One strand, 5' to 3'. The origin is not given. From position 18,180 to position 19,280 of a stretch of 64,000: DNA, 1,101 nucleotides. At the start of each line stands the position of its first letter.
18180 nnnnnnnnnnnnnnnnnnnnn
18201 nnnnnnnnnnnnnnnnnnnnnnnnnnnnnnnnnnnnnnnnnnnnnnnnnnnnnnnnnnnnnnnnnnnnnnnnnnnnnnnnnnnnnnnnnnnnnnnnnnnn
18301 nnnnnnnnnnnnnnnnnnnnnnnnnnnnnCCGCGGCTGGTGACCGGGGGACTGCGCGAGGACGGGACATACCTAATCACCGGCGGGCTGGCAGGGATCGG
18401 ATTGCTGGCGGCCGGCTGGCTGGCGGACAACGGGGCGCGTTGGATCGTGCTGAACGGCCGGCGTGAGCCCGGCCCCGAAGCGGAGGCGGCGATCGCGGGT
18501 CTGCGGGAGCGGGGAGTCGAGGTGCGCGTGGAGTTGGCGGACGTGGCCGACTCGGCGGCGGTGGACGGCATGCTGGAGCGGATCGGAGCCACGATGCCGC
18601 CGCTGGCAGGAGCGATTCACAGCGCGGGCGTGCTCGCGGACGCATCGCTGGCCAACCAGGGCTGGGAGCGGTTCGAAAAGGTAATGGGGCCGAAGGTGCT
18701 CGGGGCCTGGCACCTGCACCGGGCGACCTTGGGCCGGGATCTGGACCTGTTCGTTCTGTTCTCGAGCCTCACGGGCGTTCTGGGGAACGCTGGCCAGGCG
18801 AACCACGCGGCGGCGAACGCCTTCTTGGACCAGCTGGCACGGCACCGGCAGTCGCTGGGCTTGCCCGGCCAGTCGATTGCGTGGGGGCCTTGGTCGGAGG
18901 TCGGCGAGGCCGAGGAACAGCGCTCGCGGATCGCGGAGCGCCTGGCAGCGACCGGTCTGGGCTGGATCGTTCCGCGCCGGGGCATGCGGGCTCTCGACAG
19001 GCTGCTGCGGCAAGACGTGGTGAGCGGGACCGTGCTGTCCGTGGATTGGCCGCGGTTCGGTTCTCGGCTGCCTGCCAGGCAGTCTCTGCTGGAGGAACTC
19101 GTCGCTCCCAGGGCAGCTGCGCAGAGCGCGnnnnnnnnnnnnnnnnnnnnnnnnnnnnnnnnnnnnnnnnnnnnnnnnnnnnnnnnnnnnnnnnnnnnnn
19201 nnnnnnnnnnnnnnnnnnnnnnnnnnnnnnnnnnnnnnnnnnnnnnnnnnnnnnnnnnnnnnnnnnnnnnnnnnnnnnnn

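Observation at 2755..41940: KR catalytic Tyr replaced by His in four of six otherwise perfectly conserved ketoreductases (single TAC/CAC switch)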

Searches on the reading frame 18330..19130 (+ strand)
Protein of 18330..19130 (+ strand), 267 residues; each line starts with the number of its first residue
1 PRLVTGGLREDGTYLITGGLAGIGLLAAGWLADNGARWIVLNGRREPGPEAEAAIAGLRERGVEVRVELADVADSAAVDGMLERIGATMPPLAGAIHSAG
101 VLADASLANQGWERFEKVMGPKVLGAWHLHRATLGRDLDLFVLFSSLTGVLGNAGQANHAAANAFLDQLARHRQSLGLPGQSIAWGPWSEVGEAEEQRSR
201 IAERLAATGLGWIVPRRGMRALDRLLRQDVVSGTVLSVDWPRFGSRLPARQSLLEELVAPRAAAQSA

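Call 8: find_homologous_proteins(query=window:18330-19130:+)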
Query window:18330-19130:+ (267 aa): 938 proteins with E <= 0.001 among 8000 candidates; the best 120 are listed.
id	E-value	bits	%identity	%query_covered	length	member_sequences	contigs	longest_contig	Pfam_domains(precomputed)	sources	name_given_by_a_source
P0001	2.6e-104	367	67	97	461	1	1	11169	PF08659.17,PF00550.32,PF13561.13,PF00106.32,PF13602.13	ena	-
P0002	1.4e-102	361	64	97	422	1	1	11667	PF08659.17,PF00550.32,PF13561.13,PF00106.32,PF13602.13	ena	-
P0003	2.0e-102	361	68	96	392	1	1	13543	PF08659.17,PF13561.13,PF00106.32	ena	-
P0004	1.0e-101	358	65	97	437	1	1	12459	PF08659.17,PF00550.32,PF13561.13,PF00106.32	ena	-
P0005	7.5e-101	355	64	97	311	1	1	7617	PF08659.17,PF13561.13,PF00106.32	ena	-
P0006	5.2e-100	353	66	97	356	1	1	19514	PF08659.17,PF13561.13,PF00106.32,PF01370.28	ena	-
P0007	2.4e-99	351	64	97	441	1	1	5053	PF08659.17,PF13561.13,PF00106.32,PF13602.13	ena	-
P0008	3.8e-99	350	65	94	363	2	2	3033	PF08659.17,PF13561.13,PF00106.32,PF13602.13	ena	-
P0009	2.0e-98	347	63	96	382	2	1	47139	PF08659.17,PF13561.13,PF00106.32,PF13602.13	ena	-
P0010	9.6e-97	342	65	97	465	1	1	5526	PF08659.17,PF00107.33,PF13561.13,PF00106.32,PF13602.13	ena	-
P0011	3.8e-96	340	62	99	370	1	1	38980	PF08659.17,PF13561.13,PF00106.32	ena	-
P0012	8.8e-96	339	62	97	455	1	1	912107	PF08659.17,PF00550.32,PF13561.13,PF00106.32,PF13602.13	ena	-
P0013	1.1e-95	338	62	97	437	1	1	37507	PF08659.17,PF00550.32,PF13561.13,PF00106.32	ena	-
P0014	8.5e-93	329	66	87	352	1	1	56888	PF08659.17,PF13561.13,PF00106.32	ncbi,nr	ncbi:MAG: SDR family oxidoreductase [Gammaproteobacteria bacterium]|nr:SDR family oxidoreductase [Ga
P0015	8.8e-92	326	59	93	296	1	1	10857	PF08659.17,PF13561.13,PF00106.32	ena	-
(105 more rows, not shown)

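Call 15: search_solved_structures(query=window:18330-19130:+, max_evalue=1e-10, show_alignments=3)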
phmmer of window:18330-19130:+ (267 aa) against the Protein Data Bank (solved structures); distinct sequences matched with E-value up to 1e-10: 52.
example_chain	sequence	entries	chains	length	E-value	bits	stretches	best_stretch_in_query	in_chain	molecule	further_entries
9d2y_A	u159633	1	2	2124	2.9e-45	158.4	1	9-234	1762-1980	Multifunctional mycocerosic acid synthase membrane-associated MAS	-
9d2z_A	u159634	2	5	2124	2.9e-45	158.4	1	9-234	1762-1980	Mycocerosic acid synthase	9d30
3mjv_A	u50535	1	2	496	5.5e-42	147.6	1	11-251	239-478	AmphB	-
3mjc_A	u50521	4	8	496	2.2e-41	145.7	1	11-251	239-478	AmphB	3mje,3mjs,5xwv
4dif_A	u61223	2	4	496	2.7e-41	145.4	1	11-251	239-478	AmphB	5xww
3mjt_A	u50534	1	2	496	1e-40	143.4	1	11-251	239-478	AmphB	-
3slk_A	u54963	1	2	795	1.1e-36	130.2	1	12-261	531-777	Polyketide synthase extender module 2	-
2z5l_A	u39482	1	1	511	7e-36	127.6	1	9-247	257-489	Tylactone synthase starter module and modules 1 & 2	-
6w7s_A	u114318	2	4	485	2.3e-35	125.9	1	10-265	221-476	EryAI | KR1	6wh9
2fr0_A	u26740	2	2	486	2.4e-35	125.9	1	10-265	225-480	Erythromycin synthase, EryAI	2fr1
5bp4_A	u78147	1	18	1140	1.2e-34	123.6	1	8-252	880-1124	Mycocerosic acid synthase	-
7m7i_B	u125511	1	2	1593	5.6e-34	121.4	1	10-264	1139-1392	EryAI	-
7m7j_B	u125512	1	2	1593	5.6e-34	121.4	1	10-264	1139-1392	EryAI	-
7m7e_B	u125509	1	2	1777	6e-34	121.3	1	10-264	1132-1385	6-deoxyerythronolide-B synthase EryA2, modules 3 and 4,EryAI,6-deoxyerythronolide-B syntha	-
7m7f_B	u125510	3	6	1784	6.6e-34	121.2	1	10-264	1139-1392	EryAI,6-deoxyerythronolide-B synthase EryA3, modules 5 and 6 chimera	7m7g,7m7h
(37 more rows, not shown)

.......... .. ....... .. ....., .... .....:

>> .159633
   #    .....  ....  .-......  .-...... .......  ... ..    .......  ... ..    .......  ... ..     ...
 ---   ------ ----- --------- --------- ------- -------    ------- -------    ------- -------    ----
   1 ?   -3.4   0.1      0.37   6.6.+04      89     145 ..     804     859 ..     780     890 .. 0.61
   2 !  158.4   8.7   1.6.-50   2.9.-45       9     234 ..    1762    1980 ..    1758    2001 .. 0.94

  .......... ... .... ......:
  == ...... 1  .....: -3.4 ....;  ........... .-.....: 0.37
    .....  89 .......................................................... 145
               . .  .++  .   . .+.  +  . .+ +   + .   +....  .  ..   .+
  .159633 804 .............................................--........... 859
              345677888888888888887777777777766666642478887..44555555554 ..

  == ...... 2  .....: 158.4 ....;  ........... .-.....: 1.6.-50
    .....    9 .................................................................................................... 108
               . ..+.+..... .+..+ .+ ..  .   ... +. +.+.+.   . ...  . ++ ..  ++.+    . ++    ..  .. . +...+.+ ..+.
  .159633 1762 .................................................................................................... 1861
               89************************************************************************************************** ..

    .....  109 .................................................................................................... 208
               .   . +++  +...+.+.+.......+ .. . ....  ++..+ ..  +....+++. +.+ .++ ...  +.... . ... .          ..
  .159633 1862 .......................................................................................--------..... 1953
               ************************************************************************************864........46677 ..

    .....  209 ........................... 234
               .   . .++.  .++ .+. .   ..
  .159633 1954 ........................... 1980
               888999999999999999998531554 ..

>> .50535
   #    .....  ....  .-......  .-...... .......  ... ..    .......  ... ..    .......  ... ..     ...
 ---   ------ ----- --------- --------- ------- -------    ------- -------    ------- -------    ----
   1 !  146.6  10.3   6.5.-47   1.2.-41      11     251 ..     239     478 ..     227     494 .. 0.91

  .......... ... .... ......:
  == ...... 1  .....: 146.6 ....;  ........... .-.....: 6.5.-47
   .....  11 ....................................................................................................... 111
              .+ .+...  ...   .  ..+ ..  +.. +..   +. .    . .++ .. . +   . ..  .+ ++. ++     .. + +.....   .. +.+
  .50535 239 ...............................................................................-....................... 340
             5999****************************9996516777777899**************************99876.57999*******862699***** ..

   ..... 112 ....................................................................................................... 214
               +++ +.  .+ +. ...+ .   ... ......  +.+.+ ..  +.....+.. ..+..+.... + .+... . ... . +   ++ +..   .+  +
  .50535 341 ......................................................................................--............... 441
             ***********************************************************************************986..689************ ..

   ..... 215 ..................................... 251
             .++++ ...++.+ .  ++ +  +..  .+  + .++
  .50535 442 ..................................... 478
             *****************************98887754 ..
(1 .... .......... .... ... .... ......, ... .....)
